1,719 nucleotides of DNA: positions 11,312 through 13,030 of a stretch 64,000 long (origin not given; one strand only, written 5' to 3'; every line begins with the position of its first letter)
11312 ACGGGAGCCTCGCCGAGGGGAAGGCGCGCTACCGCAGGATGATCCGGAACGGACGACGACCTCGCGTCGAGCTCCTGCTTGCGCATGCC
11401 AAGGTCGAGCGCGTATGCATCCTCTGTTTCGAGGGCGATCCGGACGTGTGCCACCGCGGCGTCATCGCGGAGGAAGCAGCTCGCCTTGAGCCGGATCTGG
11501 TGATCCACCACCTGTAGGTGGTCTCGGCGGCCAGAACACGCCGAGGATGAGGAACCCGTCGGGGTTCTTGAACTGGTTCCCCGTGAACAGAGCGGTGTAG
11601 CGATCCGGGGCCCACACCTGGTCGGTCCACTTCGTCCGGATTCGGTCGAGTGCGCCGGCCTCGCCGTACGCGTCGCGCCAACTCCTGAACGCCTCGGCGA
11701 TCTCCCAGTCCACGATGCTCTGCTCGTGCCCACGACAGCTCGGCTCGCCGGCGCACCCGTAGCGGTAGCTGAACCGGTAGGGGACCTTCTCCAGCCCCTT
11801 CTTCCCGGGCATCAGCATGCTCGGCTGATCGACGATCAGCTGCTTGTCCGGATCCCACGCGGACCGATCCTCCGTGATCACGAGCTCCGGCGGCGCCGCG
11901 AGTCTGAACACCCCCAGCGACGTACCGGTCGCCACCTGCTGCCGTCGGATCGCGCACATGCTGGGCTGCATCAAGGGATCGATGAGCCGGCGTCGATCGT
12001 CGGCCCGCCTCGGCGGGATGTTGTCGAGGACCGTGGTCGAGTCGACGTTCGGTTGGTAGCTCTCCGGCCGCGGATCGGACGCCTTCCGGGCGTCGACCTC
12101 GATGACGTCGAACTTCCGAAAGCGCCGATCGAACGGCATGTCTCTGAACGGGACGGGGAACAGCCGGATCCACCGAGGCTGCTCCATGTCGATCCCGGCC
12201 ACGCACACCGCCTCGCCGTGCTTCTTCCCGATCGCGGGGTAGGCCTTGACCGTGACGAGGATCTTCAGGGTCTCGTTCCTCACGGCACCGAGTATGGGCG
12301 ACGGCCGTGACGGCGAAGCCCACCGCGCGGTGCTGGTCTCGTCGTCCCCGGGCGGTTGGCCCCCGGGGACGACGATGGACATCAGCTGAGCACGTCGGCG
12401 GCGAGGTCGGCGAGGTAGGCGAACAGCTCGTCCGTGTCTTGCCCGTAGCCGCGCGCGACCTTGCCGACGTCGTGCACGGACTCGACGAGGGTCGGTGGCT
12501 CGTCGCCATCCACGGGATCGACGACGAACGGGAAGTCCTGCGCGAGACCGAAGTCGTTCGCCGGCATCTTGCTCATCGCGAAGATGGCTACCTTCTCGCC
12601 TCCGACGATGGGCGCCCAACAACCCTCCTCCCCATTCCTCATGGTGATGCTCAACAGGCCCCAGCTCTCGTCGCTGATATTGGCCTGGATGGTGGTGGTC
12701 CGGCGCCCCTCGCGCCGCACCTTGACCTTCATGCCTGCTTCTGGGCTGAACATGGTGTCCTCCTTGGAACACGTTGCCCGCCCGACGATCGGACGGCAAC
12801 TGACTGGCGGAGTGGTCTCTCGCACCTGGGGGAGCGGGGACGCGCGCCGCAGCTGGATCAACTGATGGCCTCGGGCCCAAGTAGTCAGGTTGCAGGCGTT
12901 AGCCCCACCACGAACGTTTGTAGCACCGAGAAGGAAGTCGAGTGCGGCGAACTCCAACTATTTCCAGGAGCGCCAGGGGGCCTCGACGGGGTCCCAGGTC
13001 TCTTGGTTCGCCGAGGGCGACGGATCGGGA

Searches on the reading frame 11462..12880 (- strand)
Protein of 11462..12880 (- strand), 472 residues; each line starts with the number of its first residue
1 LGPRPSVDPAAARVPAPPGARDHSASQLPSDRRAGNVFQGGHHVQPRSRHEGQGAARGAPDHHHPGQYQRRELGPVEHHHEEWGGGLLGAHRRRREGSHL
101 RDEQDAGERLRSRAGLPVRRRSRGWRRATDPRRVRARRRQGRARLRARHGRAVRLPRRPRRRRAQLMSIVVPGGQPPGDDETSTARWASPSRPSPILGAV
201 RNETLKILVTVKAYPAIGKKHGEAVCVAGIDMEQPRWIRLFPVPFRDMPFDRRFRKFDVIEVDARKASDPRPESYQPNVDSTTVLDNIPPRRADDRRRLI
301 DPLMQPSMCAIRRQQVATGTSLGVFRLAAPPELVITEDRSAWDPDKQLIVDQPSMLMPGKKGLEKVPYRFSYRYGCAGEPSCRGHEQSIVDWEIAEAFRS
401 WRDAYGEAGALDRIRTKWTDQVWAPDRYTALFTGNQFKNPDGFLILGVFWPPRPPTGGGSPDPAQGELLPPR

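Call 7: search_protein_families(library=pfam, proteins=[window:11462-12880:-], max_evalue=0.1)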
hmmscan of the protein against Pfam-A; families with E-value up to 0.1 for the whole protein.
window:11462-12880:- (472 aa): 1 family
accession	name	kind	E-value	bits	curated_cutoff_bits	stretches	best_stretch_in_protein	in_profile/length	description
PF22557.2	DuOB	-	0.0074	16.8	27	1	220-269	11-67/210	Dual OB-containing domain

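Call 8: search_protein_families(library=padloc, proteins=[window:11462-12880:-], max_evalue=0.1)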
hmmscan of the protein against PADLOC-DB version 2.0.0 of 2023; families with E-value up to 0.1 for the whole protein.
window:11462-12880:- (472 aa): 3 families
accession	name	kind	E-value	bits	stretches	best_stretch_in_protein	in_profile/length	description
PDLC04508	PDC-M19B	-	3.4e-45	152.6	1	205-453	4-262/269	-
PDLC04507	PDC-M19B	-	4.1e-23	80.1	1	201-452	2-240/252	-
PDLC04506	PDC-M19B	-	5.4e-23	79.7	1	205-288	10-98/236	-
